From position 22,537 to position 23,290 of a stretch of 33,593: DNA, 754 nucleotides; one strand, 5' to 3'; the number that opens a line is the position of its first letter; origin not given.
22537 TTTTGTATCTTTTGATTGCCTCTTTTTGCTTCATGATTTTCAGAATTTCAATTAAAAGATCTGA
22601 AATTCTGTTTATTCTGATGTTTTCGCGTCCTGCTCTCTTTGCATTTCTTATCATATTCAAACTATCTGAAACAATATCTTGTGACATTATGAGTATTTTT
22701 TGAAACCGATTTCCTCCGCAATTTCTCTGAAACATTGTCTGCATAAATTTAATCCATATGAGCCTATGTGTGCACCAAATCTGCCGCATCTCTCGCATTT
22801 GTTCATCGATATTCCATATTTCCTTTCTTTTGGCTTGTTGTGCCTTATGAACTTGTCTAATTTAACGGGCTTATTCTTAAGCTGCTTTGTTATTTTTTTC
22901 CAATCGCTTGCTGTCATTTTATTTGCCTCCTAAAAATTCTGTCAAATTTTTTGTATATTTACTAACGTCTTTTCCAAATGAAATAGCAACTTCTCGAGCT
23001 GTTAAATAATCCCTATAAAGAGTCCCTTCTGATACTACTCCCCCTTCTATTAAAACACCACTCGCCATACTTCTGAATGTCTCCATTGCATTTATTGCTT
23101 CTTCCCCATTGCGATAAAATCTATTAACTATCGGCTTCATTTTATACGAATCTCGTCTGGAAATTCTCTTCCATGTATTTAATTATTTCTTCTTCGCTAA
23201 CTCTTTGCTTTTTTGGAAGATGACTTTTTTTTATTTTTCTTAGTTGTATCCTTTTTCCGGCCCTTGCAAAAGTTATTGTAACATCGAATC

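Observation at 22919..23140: Orphan 73-codon gene wedged between uL5 and uS14 in an otherwise gap-free ribosomal-protein operon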

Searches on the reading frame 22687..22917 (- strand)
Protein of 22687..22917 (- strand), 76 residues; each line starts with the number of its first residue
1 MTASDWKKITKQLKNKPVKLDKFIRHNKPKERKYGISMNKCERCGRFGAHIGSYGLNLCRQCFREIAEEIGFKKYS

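Call 3: search_protein_families(library=pfam, proteins=[window:22687-22917:-], max_evalue=1)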
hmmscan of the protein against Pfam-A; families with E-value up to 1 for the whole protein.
window:22687-22917:- (76 aa): 8 families
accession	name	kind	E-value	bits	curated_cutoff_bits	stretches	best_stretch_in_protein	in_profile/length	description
PF00253.27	Ribosomal_S14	-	4.6e-10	39.5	27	1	28-76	5-54/54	Ribosomal protein S14p/S29e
PF24734.1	DUF7685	-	0.0018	18.5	27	1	40-71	1-41/43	Domain of unknown function (DUF7685)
PF06827.20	zf-FPG_IleRS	-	0.0026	18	21.3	1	40-63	3-28/30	Zinc finger found in FPG and IleRS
PF14319.11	Zn_Tnp_IS91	-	0.025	15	26.3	1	6-68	6-68/90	Transposase zinc-binding domain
PF01258.23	zf-dskA_traR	-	0.12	12.8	24.9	0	33-45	2-10/36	Prokaryotic dksA/traR C4-type zinc finger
PF07503.17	zf-HYPF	-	0.45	10.8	23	0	27-45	10-28/34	HypF finger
PF22082.2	TtuA_LIM_N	-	0.52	10.9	27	1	50-64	12-26/26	2-thiouridine synthetase TtuA, N-terminal LIM domain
PF06945.18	DUF1289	-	0.67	10.3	27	1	57-76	13-32/47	Protein of unknown function (DUF1289)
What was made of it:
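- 22687..22917 (-): uS14 gene (76 aa, zinc-ribbon type), intact from residue 1. Call 3 (Pfam S14).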

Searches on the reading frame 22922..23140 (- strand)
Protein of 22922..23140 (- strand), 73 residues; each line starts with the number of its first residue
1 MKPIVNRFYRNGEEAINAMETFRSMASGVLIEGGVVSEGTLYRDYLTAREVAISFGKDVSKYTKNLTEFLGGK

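Call 3: search_protein_families(library=pfam, proteins=[window:22922-23140:-], max_evalue=1)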
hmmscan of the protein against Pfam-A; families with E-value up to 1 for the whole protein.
seq(73 aa): 0 families

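Call 4: search_protein_families(library=ncbifam, proteins=[window:22922-23140:-], max_evalue=10)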
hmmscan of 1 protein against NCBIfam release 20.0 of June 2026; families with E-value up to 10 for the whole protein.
seq(73 aa): 0 families

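Call 6: find_homologous_proteins(query=window:22922-23140:-, max_evalue=10)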
Query seq(73 aa) (73 aa): 1 proteins with E <= 10 among 1 candidates.
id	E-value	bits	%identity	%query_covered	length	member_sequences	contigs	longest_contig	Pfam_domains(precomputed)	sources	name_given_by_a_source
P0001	2.9e-39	149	99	100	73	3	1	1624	-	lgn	-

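Call 9: find_encoding_contigs(protein=P0001, flank=10000)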
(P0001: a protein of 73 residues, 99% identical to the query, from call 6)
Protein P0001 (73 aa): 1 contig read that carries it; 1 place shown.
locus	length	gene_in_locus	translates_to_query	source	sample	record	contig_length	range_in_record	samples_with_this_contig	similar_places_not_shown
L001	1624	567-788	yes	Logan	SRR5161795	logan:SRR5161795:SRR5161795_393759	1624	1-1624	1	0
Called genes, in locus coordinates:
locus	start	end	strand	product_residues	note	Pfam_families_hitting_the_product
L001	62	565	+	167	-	PF00281:Ribosomal_L5, PF00673:Ribosomal_L5_C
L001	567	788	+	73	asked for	-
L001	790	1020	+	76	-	PF00253:Ribosomal_S14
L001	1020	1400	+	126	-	PF00410:Ribosomal_S8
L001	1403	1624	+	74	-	?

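Call 10: find_encoding_contigs(protein=window:22922-23140:-, flank=10000)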
Protein seq(73 aa) (73 aa): no gene with exactly this product is on record in the collection.
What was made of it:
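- Tried and rejected: Exact look-up of the window's own protein in the contig index failed (call 10), so I could not read the rest of the 41,966-nt source contig.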

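Call 11: list_cluster_members(proteins=[P0001, window:22922-23140:-])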
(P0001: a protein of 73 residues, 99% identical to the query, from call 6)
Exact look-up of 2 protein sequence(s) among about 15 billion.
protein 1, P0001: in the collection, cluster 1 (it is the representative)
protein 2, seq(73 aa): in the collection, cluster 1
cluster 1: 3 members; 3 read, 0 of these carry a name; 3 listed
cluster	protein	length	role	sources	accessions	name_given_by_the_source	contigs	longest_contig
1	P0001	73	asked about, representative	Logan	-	-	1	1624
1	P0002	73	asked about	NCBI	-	-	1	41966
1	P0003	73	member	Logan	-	-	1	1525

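Call 15: predict_structure(protein=window:22922-23140:-)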
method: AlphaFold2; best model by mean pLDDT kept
length: 73 residues; sequences in the alignment: 1
mean_pLDDT: 76.9   pTM: 0.67
mean pLDDT of the five models: 76.9, 70.9, 70.2, 67.8, 41.4
residues with pLDDT >= 90: 19; 70-90: 36; 50-70: 12; < 50: 6
segments of 3 or more residues with pLDDT < 50: 1-6
pLDDT, mean of each block of 10 residues (from residue 1): 55 91 73 64 89 91 79 63
secondary structure, 60 per line:
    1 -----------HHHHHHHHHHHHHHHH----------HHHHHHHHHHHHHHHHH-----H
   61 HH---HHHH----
elements in order: H12-27 H38-54 H66-69
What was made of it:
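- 22919..23140 (-): ORF73: 73-codon orphan coding sequence (ATG 23140-23138, TAA 22921-22919). Its 8.1-kDa product has pI 8.0 and is predicted mostly alpha-helical. Call 15 (AF2 single sequence, pLDDT 77, helices 12-27, 38-54, 66-69).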

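Call 18: search_protein_representatives(protein=window:22922-23140:-)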
Query: 73 residues. Proteins with E-value up to 0.001 (for the whole library): 3; up to 1e-10: 1; up to 1e-30: 1. The best 3 are listed.
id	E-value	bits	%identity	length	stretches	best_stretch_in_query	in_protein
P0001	9.2e-40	148.8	99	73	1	1-73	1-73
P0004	1.3e-06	44.3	43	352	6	15-51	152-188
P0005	2.0e-04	37.3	41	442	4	14-40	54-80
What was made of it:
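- On Ribosomal protein (known or lineage-specific): No homologue among 1.84 billion representatives (call 18).
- Orphan status: only three near-identical proteins among 5.8 billion clusters and 1.84 billion representatives (calls 6, 11, 18). No homologue anywhere (calls 6, 18). No homologues (calls 6, 18).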

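Call 19: fold_search(model_id=the predicted structure, library=pdb)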
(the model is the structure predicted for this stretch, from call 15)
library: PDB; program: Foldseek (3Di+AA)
matches with E <= 10: 22; with E <= 0.001: 0
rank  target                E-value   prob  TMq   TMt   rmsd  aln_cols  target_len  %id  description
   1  8oie_B                2.3e+00  0.09  0.28  0.20   9.3        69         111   10  Iron Nitrogenase Complex from Rhodobacter capsulatus (released 2023-10-04)
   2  5n6y_C                3.1e+00  0.08  0.28  0.20   9.0        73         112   11  Azotobacter vinelandii vanadium nitrogenase (released 2017-07-26)
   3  5n6y_F                3.3e+00  0.08  0.30  0.22   9.2        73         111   10  Azotobacter vinelandii vanadium nitrogenase (released 2017-07-26)
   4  6fea_C                3.5e+00  0.06  0.26  0.18   9.6        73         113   11  A. vinelandii vanadium nitrogenase, turnover state (released 2018-03-28)
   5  4afl_D                4.1e+00  0.15  0.43  0.34  13.3        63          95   14  The crystal structure of the ING4 dimerization domain reveals the functional organization of the ING family of chromat (released 2012-02-22)
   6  8boq_C                4.1e+00  0.05  0.25  0.17   9.5        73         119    7  A. vinelandii Fe-nitrogenase FeFe protein (released 2023-06-14)
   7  4oq5_A                4.6e+00  0.09  0.36  0.22   5.1        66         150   12  Crystal Structure of Human MCL-1 Bound to Inhibitor 4-(4-methylnaphthalen-1-yl)-2-{[(4-phenoxyphenyl)sulfonyl]amino}be (released 2014-03-12)
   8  4oq5_B                4.6e+00  0.09  0.34  0.22   5.1        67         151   10  Crystal Structure of Human MCL-1 Bound to Inhibitor 4-(4-methylnaphthalen-1-yl)-2-{[(4-phenoxyphenyl)sulfonyl]amino}be (released 2014-03-12)
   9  1a88_A                5.2e+00  0.04  0.26  0.09  12.2        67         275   21  CHLOROPEROXIDASE L (released 1998-10-14)
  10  2qjx                  5.5e+00  0.08  0.39  0.26  11.8        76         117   12  Structural Basis of Microtubule Plus End Tracking by XMAP215, CLIP-170 and EB1 (released 2007-10-02)
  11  1zoi_A                5.5e+00  0.03  0.22  0.10  12.3        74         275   19  Crystal Structure of a Stereoselective Esterase from Pseudomonas putida IFO12996 (released 2006-05-02)
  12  8d9w_B                5.8e+00  0.08  0.34  0.14   5.7        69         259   17  beta-Arf1 homodimeric interface within AP-1, Arf1, Nef, MHC-I lattice on narrow tubes (released 2023-07-05)
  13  8d9w_E                5.8e+00  0.08  0.34  0.13   5.7        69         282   17  beta-Arf1 homodimeric interface within AP-1, Arf1, Nef, MHC-I lattice on narrow tubes (released 2023-07-05)
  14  7ext_N1               5.8e+00  0.07  0.30  0.09   9.7        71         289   13  Cryo-EM structure of cyanobacterial phycobilisome from Synechococcus sp. PCC 7002 (released 2021-10-06)
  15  1w0b_MODEL_1_A        6.5e+00  0.04  0.28  0.21  10.9        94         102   13  Solution structure of the human alpha-hemoglobin stabilizing protein (AHSP) P30A mutant (released 2004-06-10)
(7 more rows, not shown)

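Call 21: find_encoding_contigs(protein=P0003, flank=10000)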
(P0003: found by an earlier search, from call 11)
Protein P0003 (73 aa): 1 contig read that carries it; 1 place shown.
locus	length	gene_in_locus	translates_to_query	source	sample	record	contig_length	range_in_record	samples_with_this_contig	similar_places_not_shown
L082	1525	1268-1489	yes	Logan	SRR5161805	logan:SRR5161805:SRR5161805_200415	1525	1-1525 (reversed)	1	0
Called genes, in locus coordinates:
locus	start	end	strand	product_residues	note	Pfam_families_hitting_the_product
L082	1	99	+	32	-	?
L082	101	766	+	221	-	PF08071:RS4NT (weak), PF00900:Ribosomal_S4e, PF25088:GPKOW_C (weak), PF00467:KOW (weak)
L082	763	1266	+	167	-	PF00281:Ribosomal_L5, PF00673:Ribosomal_L5_C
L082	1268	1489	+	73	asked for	-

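Call 30: find_related_loci(query=window:22922-23140:-, collection=viral_contigs, flank=3000)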
Query seq(73 aa) (73 aa) in viral_contigs; peptide patterns used: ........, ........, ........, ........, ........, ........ (x = any residue, [..] = any of these).
10 stretches matched a pattern, but none encodes a relative of the query by tblastn (E <= 1e-3).
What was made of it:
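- On Mobile element / homing gene / moron: No viral-contig match (call 30).
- Tried and rejected: There is no match in IMG/VR (call 30).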

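Call 31: search_solved_structures(query=window:22922-23140:-, max_evalue=10, show_alignments=3)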
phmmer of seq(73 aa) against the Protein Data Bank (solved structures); distinct sequences matched with E-value up to 10: 1.
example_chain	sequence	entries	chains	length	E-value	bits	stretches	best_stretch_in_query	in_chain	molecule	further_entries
3mzk_B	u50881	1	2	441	0.75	13.4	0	28-50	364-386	Protein transport protein SEC16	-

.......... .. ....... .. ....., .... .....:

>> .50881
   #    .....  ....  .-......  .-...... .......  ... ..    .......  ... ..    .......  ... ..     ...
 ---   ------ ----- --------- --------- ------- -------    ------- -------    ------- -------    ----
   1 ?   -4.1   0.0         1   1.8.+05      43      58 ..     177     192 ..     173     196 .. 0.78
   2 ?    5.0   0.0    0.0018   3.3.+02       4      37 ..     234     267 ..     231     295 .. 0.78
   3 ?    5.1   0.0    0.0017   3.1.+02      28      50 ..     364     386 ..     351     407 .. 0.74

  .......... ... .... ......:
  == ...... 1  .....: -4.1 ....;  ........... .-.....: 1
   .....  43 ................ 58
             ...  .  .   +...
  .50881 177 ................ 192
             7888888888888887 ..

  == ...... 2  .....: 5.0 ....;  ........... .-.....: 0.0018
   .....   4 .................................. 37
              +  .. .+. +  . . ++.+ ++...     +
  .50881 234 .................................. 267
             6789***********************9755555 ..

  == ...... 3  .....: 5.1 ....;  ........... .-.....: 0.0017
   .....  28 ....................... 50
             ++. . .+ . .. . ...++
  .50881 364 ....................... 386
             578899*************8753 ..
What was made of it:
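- On Ribosomal protein (known or lineage-specific): The best PDB sequence match has E=0.75 and is unrelated (call 31).
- No RNA-binding or zinc motif, and no Pfam, NCBIfam or PDB hit (calls 3, 4, 31).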

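Call 38: search_protein_families(library=phrogs, proteins=[window:22922-23140:-], max_evalue=10)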
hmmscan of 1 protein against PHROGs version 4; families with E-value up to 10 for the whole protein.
seq(73 aa): 0 families

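Call 39: search_protein_families(library=padloc, proteins=[window:22922-23140:-], max_evalue=10)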
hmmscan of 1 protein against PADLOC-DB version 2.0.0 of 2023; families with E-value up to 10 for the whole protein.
seq(73 aa): 0 families
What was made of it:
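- On Mobile element / homing gene / moron: No Pfam, PHROG or PADLOC hit (calls 3, 38, 39).
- No PHROG, PADLOC or viral-contig hit (calls 30, 38, 39).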

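Call 46: search_protein_families(library=pfam, alignment_id=A2, max_evalue=0.001)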
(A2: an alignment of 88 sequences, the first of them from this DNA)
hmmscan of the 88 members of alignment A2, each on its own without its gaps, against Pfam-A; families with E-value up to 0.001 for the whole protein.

A. member 1, seq(73 aa): 0 families

B. families by the number of members that match (of 88 scanned): 17 families
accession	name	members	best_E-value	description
PF03819.22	MazG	2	8.4e-09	MazG nucleotide pyrophosphohydrolase domain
PF18931.5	DUF5680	1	4.6e-24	Domain of unknown function (DUF5680)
PF01551.29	Peptidase_M23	1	1.1e-22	Peptidase family M23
PF01966.28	HD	1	3.1e-13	HD domain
PF06941.18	NT5C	1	1.2e-11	5' nucleotidase, deoxy (Pyrimidine), cytosolic type C protein (NT5C)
PF05014.21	Nuc_deoxyrib_tr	1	6.4e-10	Nucleoside 2-deoxyribosyltransferase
PF14359.12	DUF4406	1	2.7e-07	Domain of unknown function (DUF4406)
PF13412.12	HTH_24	1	8.5e-06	Winged helix-turn-helix DNA-binding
PF13419.12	HAD_2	1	9.2e-06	Haloacid dehalogenase-like hydrolase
PF00702.32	Hydrolase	1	8.2e-05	haloacid dehalogenase-like hydrolase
PF15891.11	Nuc_deoxyri_tr2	1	8.5e-05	Nucleoside 2-deoxyribosyltransferase like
PF18111.7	RPGR1_C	1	0.00015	Retinitis pigmentosa G-protein regulator interacting C-terminal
PF13545.12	HTH_Crp_2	1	0.00018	Crp-like helix-turn-helix domain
PF14947.12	HTH_45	1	0.00035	Winged helix-turn-helix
PF12802.13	MarR_2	1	0.00038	MarR family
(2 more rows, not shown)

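Call 47: search_protein_families(library=phrogs, alignment_id=A2, max_evalue=0.001)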
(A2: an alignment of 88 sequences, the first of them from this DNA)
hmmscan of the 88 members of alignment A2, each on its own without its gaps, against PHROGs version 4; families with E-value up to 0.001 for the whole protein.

A. member 1, seq(73 aa): 0 families

B. families by the number of members that match (of 88 scanned): 45 families (the first 25 are shown)
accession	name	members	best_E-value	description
phrog_229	-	2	4.2e-29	MazG-like pyrophosphatase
phrog_420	-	1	6.3e-27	unknown function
phrog_7767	-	1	4.7e-20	metallo-endopeptidase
phrog_6700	-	1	1.9e-19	endolysin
phrog_10030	-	1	2.2e-19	tail length tape measure protein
phrog_3578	-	1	3.3e-16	endolysin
phrog_1067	-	1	1e-13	minor head protein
phrog_880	-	1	4e-13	endolysin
phrog_16615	-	1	2.4e-12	peptidase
phrog_8537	-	1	2.8e-11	-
phrog_14988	-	1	4.1e-11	peptidase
phrog_4070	-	1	5.4e-10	tail length tape measure protein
phrog_13392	-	1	2.6e-09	endolysin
phrog_28672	-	1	9.4e-09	metallo-endopeptidase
phrog_23188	-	1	2e-08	tail length tape measure protein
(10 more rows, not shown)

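Call 51: fold_search(model_id=the predicted structure, library=viral)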
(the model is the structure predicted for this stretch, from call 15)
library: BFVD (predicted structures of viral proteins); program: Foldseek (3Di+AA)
matches with E <= 10: 80; with E <= 0.001: 0
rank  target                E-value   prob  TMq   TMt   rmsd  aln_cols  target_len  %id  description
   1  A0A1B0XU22            1.1e+00  0.41  0.44  0.53   4.4        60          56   17  (no name in the UniProt tables at hand)
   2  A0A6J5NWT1            2.2e+00  0.30  0.48  0.54   9.3        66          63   17  Uncharacterized protein [uncultured Caudovirales phage]
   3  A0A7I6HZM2            2.6e+00  0.21  0.42  0.36   4.5        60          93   10  Uncharacterized protein [Pectobacterium phage A38]
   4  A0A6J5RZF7            2.6e+00  0.13  0.31  0.35   9.3        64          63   22  Uncharacterized protein [uncultured Caudovirales phage]
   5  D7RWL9                2.9e+00  0.51  0.50  0.39   3.2        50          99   12  (no name in the UniProt tables at hand)
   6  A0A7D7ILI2            3.2e+00  0.13  0.36  0.20   8.7        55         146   16  (no name in the UniProt tables at hand)
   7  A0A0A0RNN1            3.2e+00  0.08  0.33  0.28  11.0        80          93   18  Uncharacterized protein [Bacillus phage Moonbeam]
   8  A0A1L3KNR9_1          3.6e+00  0.16  0.46  0.04   7.0        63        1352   16  (no name in the UniProt tables at hand)
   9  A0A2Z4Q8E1            3.6e+00  0.06  0.25  0.18  14.6        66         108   18  Uncharacterized protein [Microbacterium phage Percival]
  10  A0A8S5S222            3.8e+00  0.21  0.50  0.05   5.4        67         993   21  Minor tail protein [Siphoviridae sp. ctCIv11]
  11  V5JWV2                3.8e+00  0.18  0.41  0.44   4.7        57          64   16  Phage protein [Pseudomonas phage PAK_P4]
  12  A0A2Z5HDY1            3.8e+00  0.08  0.32  0.31  11.8        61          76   20  (no name in the UniProt tables at hand)
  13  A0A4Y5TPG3            4.1e+00  0.12  0.44  0.19  15.6        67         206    7  (no name in the UniProt tables at hand)
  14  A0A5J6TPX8            4.3e+00  0.11  0.40  0.22   8.4        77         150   14  (no name in the UniProt tables at hand)
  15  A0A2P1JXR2            4.5e+00  0.28  0.58  0.56   8.8        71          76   13  Uncharacterized protein [Rhodococcus phage Finch]
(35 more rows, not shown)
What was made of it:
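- The structure model comes from a single sequence (pLDDT 77) and matches nothing (calls 15, 19, 51), so the function class is a guess.
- Tried and rejected: Homology by every available route gave nothing usable: Pfam, NCBIfam, PHROGs, PADLOC, PDB sequences, Foldseek against PDB and BFVD, the 5.8-billion-protein word-indexed search, and exhaustive phmmer over 1.84 billion representatives (calls 3, 4, 6, 18, 19, 31, 38, 39, 51).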
